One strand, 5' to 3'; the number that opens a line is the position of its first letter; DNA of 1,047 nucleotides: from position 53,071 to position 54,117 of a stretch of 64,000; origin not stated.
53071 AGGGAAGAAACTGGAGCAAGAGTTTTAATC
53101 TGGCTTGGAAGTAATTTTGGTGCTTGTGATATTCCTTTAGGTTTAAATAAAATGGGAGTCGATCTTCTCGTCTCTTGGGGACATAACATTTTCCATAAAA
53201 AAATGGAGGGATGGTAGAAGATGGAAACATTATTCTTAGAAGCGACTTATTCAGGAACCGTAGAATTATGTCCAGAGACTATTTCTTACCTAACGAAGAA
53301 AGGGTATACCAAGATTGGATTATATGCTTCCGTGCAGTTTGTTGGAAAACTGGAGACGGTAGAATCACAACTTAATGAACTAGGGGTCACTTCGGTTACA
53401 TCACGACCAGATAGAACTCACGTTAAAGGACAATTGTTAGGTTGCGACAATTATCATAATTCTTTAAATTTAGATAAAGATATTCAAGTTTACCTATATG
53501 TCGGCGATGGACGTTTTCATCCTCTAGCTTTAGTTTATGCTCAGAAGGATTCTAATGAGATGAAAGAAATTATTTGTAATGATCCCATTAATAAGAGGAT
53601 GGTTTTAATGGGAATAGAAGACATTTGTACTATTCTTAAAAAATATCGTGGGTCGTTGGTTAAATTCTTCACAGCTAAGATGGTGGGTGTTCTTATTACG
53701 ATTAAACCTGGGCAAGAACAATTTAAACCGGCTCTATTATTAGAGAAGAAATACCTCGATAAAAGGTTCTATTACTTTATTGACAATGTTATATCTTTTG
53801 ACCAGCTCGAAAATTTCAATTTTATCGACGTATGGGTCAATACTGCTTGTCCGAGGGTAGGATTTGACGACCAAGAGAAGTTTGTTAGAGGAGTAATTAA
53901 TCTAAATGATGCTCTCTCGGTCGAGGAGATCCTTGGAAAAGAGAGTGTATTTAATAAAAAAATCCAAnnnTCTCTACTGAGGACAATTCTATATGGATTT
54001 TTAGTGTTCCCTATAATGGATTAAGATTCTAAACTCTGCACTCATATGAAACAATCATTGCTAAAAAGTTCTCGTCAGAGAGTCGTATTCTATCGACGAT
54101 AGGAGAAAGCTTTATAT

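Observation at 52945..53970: Dph2 split by a single in-frame TAG with an immediate downstream ATG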

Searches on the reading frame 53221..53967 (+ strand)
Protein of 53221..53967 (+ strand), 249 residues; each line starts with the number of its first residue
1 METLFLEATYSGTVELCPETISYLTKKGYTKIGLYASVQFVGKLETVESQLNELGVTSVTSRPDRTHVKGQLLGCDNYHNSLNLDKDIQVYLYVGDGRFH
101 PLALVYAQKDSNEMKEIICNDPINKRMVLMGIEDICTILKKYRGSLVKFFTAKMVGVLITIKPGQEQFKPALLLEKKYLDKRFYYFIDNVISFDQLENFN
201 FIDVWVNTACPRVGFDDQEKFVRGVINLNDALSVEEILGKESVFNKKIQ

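Call 6: search_protein_families(library=pfam, proteins=[window:53221-53967:+], max_evalue=0.01)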
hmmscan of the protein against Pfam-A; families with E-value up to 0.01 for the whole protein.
window:53221-53967:+ (249 aa): 1 family
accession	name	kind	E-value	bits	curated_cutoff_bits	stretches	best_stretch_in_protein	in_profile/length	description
PF01866.22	Diphthamide_syn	-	2.9e-33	116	33.2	1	3-230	65-287/302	Putative diphthamide synthesis protein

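Call 7: search_protein_families(library=ncbifam, proteins=[window:53221-53967:+], max_evalue=0.01)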
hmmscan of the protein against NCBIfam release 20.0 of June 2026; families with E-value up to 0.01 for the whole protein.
window:53221-53967:+ (249 aa): 3 families
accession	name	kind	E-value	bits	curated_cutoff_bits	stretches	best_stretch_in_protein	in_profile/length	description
TIGR03682.1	arCOG04112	equivalog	2.9e-38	131.9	202.8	1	3-231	73-292/308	diphthamide biosynthesis enzyme Dph2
TIGR00322.1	diphth2_R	domain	4.7e-33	114.9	35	1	2-231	90-316/320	diphthamide biosynthesis enzyme Dph1/Dph2 domain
TIGR00272.1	DPH2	equivalog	3.2e-05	22.8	184.05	1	75-231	205-366/497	diphthamide biosynthesis protein 2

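Call 8: find_homologous_proteins(query=window:53221-53967:+, max_evalue=1e-10)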
Query window:53221-53967:+ (249 aa): 670 proteins with E <= 1e-10 among 956 candidates; the best 120 are listed.
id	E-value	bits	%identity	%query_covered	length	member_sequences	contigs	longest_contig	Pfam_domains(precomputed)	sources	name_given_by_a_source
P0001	5.7e-163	558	100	100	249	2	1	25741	PF01866.23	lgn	-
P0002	4.4e-132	457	80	99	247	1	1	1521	PF01866.23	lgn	-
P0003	3.7e-131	454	80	99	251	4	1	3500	PF01866.23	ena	-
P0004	3.1e-127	441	79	99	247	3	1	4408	PF01866.23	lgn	-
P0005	5.0e-121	421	74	98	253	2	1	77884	PF01866.23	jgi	-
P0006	7.3e-121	420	74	98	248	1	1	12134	PF01866.23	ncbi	-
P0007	2.6e-120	419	74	99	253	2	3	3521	PF01866.23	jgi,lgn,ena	-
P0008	4.8e-117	408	72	98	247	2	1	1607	PF01866.23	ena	-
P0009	8.2e-117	407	73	98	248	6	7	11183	PF01866.23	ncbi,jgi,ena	-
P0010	1.2e-115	403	71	99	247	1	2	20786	PF01866.23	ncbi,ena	ncbi:MAG: diphthamide synthesis protein [Nanoarchaeota archaeon]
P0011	2.6e-115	402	71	99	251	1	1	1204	PF01866.23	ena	-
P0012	1.3e-114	400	73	97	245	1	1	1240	PF01866.23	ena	-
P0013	1.4e-113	396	69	98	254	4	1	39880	PF01866.23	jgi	-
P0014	1.4e-113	396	70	99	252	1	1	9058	PF01866.23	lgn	-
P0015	2.7e-113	396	71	97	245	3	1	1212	PF01866.23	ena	-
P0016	3.0e-113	395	71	99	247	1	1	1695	PF01866.23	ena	-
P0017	3.7e-113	395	69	98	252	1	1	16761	PF01866.23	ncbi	-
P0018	7.0e-113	394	70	99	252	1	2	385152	PF01866.23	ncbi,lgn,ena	-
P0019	1.3e-112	393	68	99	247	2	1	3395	PF01866.23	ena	-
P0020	1.3e-112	393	69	99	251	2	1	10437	PF01866.23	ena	-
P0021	1.4e-112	393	68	99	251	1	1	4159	PF01866.23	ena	-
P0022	1.4e-112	393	71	99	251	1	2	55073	PF01866.23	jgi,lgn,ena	-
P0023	1.5e-112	393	68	99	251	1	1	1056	PF01866.23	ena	-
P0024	2.5e-112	392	69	99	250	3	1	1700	PF01866.23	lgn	-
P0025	3.5e-112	392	70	99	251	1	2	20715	PF01866.23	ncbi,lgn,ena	ncbi:MAG: diphthamide synthesis protein [Nanoarchaeota archaeon]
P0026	4.3e-112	392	68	99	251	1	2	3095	PF01866.23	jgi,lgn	-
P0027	6.4e-112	391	68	99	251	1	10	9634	PF01866.23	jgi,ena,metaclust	metaclust:\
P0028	8.2e-112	391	69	99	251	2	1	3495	PF01866.23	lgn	-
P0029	1.6e-111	390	68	99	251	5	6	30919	PF01866.23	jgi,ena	-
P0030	1.6e-111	390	68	99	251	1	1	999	PF01866.23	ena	-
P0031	2.0e-111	389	69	99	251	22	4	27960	PF01866.23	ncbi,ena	-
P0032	2.0e-111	389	67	99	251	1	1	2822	PF01866.23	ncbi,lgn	-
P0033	3.1e-111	389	69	98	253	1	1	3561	PF01866.23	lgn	-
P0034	4.7e-111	388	68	99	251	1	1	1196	PF01866.23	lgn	-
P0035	8.5e-111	387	67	98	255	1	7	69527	PF01866.23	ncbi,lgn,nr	ncbi:diphthamide synthesis protein [Candidatus Woesearchaeota archaeon]|nr:diphthamide synthesis pro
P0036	8.7e-111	387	69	99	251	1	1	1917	PF01866.23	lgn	-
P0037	1.5e-110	387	68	99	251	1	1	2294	PF01866.23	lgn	-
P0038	2.6e-110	386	66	99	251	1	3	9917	PF01866.23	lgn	-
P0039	2.6e-110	386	66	99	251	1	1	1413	PF01866.23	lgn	-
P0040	4.1e-110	385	67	99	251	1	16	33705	PF01866.23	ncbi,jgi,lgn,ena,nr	ncbi:MAG TPA: diphthamide synthesis protein [Candidatus Nanoarchaeia archaeon]|nr:diphthamide synthe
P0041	4.2e-110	385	67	99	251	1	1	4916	PF01866.23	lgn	-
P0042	5.0e-110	385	67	99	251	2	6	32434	PF01866.23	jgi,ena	-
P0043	5.1e-110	385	68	99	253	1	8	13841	PF01866.23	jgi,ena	-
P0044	1.5e-109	383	67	99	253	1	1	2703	PF01866.23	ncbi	-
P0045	1.7e-109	383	69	99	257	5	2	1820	PF01866.23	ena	-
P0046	3.8e-109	382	65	98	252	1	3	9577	PF01866.23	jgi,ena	-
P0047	4.1e-109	382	70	99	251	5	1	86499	PF01866.23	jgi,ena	-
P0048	1.3e-108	380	66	99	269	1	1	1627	PF01866.23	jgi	-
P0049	1.5e-108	380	68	99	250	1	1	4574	PF01866.23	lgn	-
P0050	1.5e-108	380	68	99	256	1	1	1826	PF01866.23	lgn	-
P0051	1.7e-108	380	68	98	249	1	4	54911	PF01866.23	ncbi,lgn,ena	-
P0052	1.8e-108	380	67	98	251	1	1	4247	PF01866.23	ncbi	-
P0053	3.3e-108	379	67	99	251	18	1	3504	PF01866.23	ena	-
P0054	3.6e-108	379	67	98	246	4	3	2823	PF01866.23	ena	-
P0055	4.3e-108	379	67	99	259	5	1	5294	PF01866.23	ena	-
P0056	7.1e-108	378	65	98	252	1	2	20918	PF01866.23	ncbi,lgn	-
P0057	7.5e-108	378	68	99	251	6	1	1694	PF01866.23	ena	-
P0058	9.4e-108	377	68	99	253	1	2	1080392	PF01866.23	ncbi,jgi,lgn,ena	-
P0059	1.1e-107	377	68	99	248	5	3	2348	PF01866.23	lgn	-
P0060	1.2e-107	377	68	98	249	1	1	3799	PF01866.23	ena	-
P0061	2.0e-107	376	65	99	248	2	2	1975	PF01866.23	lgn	-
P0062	2.1e-107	376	67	96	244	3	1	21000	PF01866.23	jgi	jgi:diphthamide biosynthesis enzyme Dph1/Dph2-like protein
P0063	5.8e-107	375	66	98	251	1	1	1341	PF01866.23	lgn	-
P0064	7.1e-107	375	66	99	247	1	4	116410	PF01866.23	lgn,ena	-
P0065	7.7e-107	374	67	99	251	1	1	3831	PF01866.23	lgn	-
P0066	1.2e-106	374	68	99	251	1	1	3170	PF01866.23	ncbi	-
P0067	1.2e-106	374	63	98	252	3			PF01866.23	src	-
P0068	1.9e-106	373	67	98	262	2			PF01866.23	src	-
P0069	2.7e-106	373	65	99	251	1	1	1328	PF01866.23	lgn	-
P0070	2.9e-106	373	66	98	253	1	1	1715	PF01866.23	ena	-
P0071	3.1e-106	372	63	99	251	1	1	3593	PF01866.23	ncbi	-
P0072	3.5e-106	372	67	99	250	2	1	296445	PF01866.23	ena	-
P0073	3.7e-106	372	65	98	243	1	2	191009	PF01866.23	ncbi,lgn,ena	-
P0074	4.0e-106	372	67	98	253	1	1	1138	PF01866.23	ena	-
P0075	5.0e-106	372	67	96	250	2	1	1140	PF01866.23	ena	-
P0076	5.2e-106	372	67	99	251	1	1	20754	PF01866.23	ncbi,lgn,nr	ncbi:diphthamide synthesis protein [Candidatus Woesearchaeota archaeon]|nr:diphthamide synthesis pro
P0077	5.8e-106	372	65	98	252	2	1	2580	PF01866.23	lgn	-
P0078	6.5e-106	371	67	99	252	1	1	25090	PF01866.23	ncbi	-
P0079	7.3e-106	371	66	98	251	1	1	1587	PF01866.23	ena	-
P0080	9.9e-106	371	68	98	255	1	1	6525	PF01866.23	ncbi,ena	-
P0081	1.4e-105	370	65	98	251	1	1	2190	PF01866.23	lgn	-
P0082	1.7e-105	370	64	99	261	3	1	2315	PF01866.23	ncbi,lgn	-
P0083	1.7e-105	370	65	98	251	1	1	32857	PF01866.23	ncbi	-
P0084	2.1e-105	370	66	99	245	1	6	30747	PF01866.23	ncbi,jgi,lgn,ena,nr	ncbi:hypothetical protein COV12_02880 [Candidatus Woesearchaeota archaeon CG10_big_fil_rev_8_21_14_0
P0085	2.7e-105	369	67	99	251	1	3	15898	PF01866.23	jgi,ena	-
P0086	2.7e-105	369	65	99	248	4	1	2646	PF01866.23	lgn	-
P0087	2.9e-105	369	66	98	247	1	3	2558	PF01866.23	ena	-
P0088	4.3e-105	369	64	99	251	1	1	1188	PF01866.23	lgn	-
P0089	4.3e-105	369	67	98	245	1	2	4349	PF01866.23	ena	-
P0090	4.5e-105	369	66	99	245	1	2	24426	PF01866.23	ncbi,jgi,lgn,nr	ncbi:diphthamide synthesis protein [Candidatus Woesearchaeota archaeon]|nr:diphthamide synthesis pro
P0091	8.1e-105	368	66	99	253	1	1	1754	PF01866.23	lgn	-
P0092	8.8e-105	368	65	98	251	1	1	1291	PF01866.23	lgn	-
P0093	1.6e-104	367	66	99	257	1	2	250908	PF01866.23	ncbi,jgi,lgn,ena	-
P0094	2.2e-104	366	65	98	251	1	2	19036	PF01866.23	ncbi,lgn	-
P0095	2.3e-104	366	64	99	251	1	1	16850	PF01866.23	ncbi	-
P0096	2.4e-104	366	65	99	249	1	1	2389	PF01866.23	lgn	-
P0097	2.9e-104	366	65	99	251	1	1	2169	PF01866.23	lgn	-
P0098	3.1e-104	366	63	98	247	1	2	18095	PF01866.23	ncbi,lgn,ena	-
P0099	3.9e-104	366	64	99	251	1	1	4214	PF01866.23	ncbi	-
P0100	5.3e-104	365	65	98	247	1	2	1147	PF01866.23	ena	-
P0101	6.1e-104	365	68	94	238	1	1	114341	PF01866.23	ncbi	-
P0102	6.9e-104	365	64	99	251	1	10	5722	PF01866.23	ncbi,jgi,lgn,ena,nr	ncbi:MAG TPA: diphthamide synthesis protein [Candidatus Nanoarchaeia archaeon]|nr:diphthamide synthe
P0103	8.2e-104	365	65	98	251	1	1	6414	PF01866.23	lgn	-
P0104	9.0e-104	364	63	99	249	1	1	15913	PF01866.23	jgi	jgi:2-(3-amino-3-carboxypropyl)histidine synthase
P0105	1.1e-103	364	65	98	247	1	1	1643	PF01866.23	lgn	-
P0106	1.3e-103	364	64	99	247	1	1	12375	PF01866.23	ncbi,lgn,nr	ncbi:MAG: diphthamide synthesis protein [Nanoarchaeota archaeon]|nr:diphthamide synthesis protein [N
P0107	1.5e-103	364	63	99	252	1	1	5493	PF01866.23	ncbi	-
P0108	1.7e-103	364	64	99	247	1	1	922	PF01866.23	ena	-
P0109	2.4e-103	363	62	98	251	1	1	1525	PF01866.23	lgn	-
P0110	3.5e-103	362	64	99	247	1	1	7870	PF01866.23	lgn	-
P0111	3.9e-103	362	67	97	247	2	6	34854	PF01866.23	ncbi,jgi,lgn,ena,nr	ncbi:diphthamide synthesis protein [Candidatus Woesearchaeota archaeon]|nr:diphthamide synthesis pro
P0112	4.6e-103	362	64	98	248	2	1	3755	PF01866.23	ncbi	-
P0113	5.7e-103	362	69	93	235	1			PF01866.23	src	-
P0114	9.2e-103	361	66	98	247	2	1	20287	PF01866.23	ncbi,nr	ncbi:diphthamide synthesis protein [Candidatus Woesearchaeota archaeon]|nr:diphthamide synthesis pro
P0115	1.1e-102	361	65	98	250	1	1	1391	PF01866.23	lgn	-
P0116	1.1e-102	361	64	98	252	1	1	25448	PF01866.23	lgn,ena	-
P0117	1.2e-102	361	67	96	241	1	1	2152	PF01866.23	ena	-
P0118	1.7e-102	360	65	96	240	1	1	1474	PF01866.23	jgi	jgi:diphthamide biosynthesis enzyme Dph1/Dph2-like protein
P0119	2.1e-102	360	67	94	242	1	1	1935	PF01866.23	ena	-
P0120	2.2e-102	360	66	96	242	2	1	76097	PF01866.23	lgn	-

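Call 11: find_related_loci(query=A1, collection=genome_contigs, flank=3000)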
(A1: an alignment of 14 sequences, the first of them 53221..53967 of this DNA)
Query A1 (249 aa) in genome_contigs; peptide patterns used: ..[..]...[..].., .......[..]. (x = any residue, [..] = any of these).
149 stretches matched a pattern; 122 encode a relative of the query (tblastn E <= 1e-3); the best 80 are kept; 79 distinct loci.
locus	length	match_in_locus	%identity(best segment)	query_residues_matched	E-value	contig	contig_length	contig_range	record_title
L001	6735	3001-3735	74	1-245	5e-127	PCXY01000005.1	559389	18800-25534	MAG: Candidatus Woesearchaeota archaeon CG10_big_fil_rev_8_21_14_0_10_45_16 CG10_8_21_14_0.10_scaffold_1_c, whole genome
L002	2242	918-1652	73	1-245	2e-130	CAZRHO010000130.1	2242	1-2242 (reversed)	MAG TPA_asm: uncultured Methanosarcinales archaeon isolate binchicken_co141_112 genome assembly, contig: NODE_147355_len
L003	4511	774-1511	71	1-246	7e-123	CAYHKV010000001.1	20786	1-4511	MAG TPA_asm: uncultured Methanosarcinales archaeon isolate ERP119705_co13_634 genome assembly, contig: NODE_3169_length_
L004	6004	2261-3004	71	1-244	9e-122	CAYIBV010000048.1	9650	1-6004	MAG TPA_asm: uncultured Methanosarcinales archaeon isolate ERP119705_co19_921 genome assembly, contig: NODE_7775_length_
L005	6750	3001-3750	70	1-246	5e-120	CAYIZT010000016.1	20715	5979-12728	MAG TPA_asm: uncultured Methanosarcinales archaeon isolate ERP119705_co9_54 genome assembly, contig: NODE_2732_length_20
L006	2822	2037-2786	67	1-246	1e-124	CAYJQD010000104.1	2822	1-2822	MAG TPA_asm: uncultured Methanosarcinales archaeon isolate ERP125453_co1_474 genome assembly, contig: NODE_53136_length_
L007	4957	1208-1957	68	1-246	3e-120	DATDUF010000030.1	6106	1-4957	MAG TPA_asm: Candidatus Nanoarchaeia archaeon isolate SMAG_U8050 k141_1545712, whole genome shotgun sequence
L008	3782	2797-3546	69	1-246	1e-121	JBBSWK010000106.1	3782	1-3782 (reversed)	MAG: Nanoarchaeota archaeon isolate H51-bin025_1 H51_bin025_1_000000000110, whole genome shotgun sequence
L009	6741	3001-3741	68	1-247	3e-119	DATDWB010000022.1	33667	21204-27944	MAG TPA_asm: Candidatus Nanoarchaeia archaeon isolate SMAG_U8099 k141_1816110, whole genome shotgun sequence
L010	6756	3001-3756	70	1-246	2e-118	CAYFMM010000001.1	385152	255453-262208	MAG TPA_asm: uncultured Methanosarcinales archaeon isolate ERP019367_co1_44 genome assembly, contig: NODE_30_length_3851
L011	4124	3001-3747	69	1-246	3e-118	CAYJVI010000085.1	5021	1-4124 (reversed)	MAG TPA_asm: uncultured Methanosarcinales archaeon isolate ERP125453_co1_290 genome assembly, contig: NODE_22574_length_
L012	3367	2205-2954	68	1-246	1e-119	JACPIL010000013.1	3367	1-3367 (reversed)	MAG: Candidatus Woesearchaeota archaeon isolate NC_groundwater_439_Ag_B-0.1um_39_9 GD18-4_B1_scaffold_4275, whole genome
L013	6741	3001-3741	68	1-246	2e-116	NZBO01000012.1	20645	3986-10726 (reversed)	MAG: archaeon isolate ARS1334 81087, whole genome shotgun sequence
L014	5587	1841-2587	68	1-246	5e-116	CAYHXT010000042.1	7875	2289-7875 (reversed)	MAG TPA_asm: uncultured Methanosarcinales archaeon isolate ERP119705_co16_404 genome assembly, contig: NODE_7311_length_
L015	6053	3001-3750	68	1-246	1e-115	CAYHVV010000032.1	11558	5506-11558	MAG TPA_asm: uncultured Methanosarcinales archaeon isolate ERP119705_co15_611 genome assembly, contig: NODE_6531_length_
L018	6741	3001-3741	68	1-245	4e-115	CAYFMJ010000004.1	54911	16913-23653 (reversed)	MAG TPA_asm: uncultured Methanosarcinales archaeon isolate ERP019367_co1_71 genome assembly, contig: NODE_687_length_549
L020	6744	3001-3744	67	1-244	1e-114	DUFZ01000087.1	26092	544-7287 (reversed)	MAG TPA_asm: Candidatus Woesearchaeota archaeon isolate UBA10194 contig_17899, whole genome shotgun sequence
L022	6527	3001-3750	67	1-246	2e-113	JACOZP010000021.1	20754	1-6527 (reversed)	MAG: Candidatus Woesearchaeota archaeon isolate NC_groundwater_208_Ag_S-0.1um_42_19 S4_GD2017_2_S1_scaffold_5178, whole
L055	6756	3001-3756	57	1-246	1e-93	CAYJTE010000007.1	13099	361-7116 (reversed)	MAG TPA_asm: uncultured Methanosarcinales archaeon isolate ERP125453_co1_342 genome assembly, contig: NODE_5168_length_1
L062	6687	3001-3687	53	1-230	2e-80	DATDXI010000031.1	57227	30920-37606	MAG TPA_asm: Candidatus Nanoarchaeia archaeon isolate SMAG_U8134 k141_2096286, whole genome shotgun sequence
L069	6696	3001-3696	39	1-234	2e-58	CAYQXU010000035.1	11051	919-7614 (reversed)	MAG TPA_asm: Candidatus Woesearchaeota archaeon isolate SRP269290_co8_161 genome assembly, contig: NODE_1201_length_1105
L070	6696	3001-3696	42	1-238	5e-58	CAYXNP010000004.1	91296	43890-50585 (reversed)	MAG TPA_asm: Candidatus Woesearchaeota archaeon isolate SRP050083_co1_23 genome assembly, contig: NODE_42_length_91296_c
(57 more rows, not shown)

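Call 24: search_protein_representatives(protein=window:53221-53967:+)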
Query: 249 residues. Proteins with E-value up to 0.001 (for the whole library): 1027; up to 1e-10: 595; up to 1e-30: 68. The best 150 are listed.
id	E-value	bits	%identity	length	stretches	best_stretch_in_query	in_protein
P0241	1.1e-89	316.7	59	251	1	1-239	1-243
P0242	4.3e-82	291.7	56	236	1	2-240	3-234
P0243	5.9e-70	252.0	51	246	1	1-246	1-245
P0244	7.1e-68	245.2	48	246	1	1-245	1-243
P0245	3.1e-63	230.0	45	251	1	5-246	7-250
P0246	3.9e-62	226.4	57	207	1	1-232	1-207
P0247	4.7e-59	216.3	47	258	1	1-240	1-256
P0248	4.8e-56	206.5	40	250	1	3-241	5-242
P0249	5.9e-54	199.6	44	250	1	1-240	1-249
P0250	5.2e-53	196.5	38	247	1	3-240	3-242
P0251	1.2e-51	192.0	42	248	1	2-238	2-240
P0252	1.2e-50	188.9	42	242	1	3-240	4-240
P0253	2.4e-49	184.5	56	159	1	84-231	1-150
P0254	2.9e-47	177.7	41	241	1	28-235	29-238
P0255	3.3e-46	174.3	43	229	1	6-233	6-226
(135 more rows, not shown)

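Call 40: search_protein_families(library=pfam, proteins=[L011:2346-2996:+, L020:2281-2994:+, L011:1326-2336:+, L022:2211-2993:+, L069:2336-3001:+, L070:2453-3001:+, L004:1804-2028:+, L018:1957-2919:-, L055:2242-2799:+, L062:893-1897:+], max_evalue=0.001)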
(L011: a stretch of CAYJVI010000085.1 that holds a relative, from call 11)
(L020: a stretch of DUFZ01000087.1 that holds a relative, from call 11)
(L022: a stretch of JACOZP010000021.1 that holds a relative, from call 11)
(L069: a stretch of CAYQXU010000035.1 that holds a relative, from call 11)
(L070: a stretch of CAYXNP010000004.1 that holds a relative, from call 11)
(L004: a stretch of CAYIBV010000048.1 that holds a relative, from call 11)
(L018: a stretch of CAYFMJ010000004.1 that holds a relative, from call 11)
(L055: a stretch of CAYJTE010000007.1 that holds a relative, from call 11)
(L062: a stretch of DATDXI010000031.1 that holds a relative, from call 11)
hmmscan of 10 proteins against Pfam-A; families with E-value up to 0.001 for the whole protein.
L011:2346-2996:+ (217 aa): 0 families

L020:2281-2994:+ (238 aa): 1 family
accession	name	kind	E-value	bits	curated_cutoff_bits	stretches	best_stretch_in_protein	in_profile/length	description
PF03167.25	UDG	-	3.7e-12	46.9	24.3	1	50-222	3-138/141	Uracil DNA glycosylase superfamily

L011:1326-2336:+ (337 aa): 2 families
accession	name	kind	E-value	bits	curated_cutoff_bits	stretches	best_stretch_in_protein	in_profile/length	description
PF06250.17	YhcG_C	-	3.8e-61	206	32.5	1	179-332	2-155/157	YhcG PDDEXK nuclease domain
PF17761.7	DUF1016_N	-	4.2e-42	143.9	32.8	1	20-154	1-137/137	DUF1016 N-terminal domain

L022:2211-2993:+ (261 aa): 0 families

L069:2336-3001:+ (222 aa): 1 family
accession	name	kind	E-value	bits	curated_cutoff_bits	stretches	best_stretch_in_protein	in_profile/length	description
PF01936.24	NYN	-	5.7e-17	63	24.2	1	16-207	2-142/145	NYN domain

L070:2453-3001:+ (183 aa): 2 families
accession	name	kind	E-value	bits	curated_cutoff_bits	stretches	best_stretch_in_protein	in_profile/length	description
PF13563.12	2_5_RNA_ligase2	-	3e-12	47.3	27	1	42-169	24-148/152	2'-5' RNA ligase superfamily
PF02834.22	LigT_PEase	-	0.0003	21.4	23.3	1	38-86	29-77/87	LigT like Phosphoesterase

L004:1804-2028:+ (75 aa): 2 families
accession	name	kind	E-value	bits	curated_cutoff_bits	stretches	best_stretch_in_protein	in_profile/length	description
PF15919.11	HicB_lk_antitox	-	5.1e-11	43.2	27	1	5-60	1-56/123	HicB_like antitoxin of bacterial toxin-antitoxin system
PF21748.3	UPF0150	-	2.4e-07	31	27.3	1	12-47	16-51/64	UPF0150-like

L018:1957-2919:- (321 aa): 2 families
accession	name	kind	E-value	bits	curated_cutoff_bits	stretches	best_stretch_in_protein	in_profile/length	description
PF01551.29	Peptidase_M23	-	8.7e-16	58.3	28.7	1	203-313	2-96/96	Peptidase family M23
PF01476.26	LysM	-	1.4e-05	25.4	20.9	1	98-123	19-43/43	LysM domain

L055:2242-2799:+ (186 aa): 0 families

L062:893-1897:+ (335 aa): 0 families
